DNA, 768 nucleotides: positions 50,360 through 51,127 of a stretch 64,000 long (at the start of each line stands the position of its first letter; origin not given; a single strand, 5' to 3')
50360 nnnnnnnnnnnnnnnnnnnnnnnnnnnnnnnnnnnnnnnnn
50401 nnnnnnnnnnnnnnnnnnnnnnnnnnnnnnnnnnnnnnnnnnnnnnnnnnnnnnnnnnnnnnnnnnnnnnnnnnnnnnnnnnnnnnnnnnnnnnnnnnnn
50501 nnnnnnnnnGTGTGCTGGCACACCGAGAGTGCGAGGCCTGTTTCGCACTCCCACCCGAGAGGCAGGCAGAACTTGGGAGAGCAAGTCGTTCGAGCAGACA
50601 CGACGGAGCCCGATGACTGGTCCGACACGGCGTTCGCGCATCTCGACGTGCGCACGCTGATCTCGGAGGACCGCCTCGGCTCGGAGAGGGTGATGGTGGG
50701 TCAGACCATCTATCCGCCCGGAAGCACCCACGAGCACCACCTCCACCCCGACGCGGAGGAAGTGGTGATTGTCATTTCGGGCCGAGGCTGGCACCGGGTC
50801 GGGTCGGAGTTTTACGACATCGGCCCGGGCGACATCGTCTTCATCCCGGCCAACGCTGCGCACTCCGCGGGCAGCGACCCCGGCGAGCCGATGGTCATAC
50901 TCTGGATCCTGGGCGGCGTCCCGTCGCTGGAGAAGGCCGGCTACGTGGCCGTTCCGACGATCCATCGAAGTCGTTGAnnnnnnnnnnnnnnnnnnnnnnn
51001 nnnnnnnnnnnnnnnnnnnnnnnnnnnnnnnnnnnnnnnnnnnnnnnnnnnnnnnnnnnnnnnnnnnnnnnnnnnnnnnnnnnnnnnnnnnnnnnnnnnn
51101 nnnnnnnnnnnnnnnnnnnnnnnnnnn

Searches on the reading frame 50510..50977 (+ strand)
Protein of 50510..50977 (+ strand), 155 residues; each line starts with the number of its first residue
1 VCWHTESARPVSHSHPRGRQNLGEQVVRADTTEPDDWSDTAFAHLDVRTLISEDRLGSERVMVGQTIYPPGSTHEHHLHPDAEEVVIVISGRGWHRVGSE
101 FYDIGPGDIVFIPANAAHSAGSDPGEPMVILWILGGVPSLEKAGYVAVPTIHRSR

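Call 51: search_protein_families(library=ncbifam, proteins=[window:50510-50977:+], max_evalue=0.00001)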
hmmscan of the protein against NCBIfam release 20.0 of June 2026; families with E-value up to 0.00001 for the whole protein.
window:50510-50977:+ (155 aa): 1 family
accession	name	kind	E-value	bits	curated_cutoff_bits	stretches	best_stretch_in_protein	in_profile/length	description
NF049940.1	MandnitrLy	equivalog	5.9e-09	35.8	140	1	55-133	29-107/130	(R)-mandelonitrile lyase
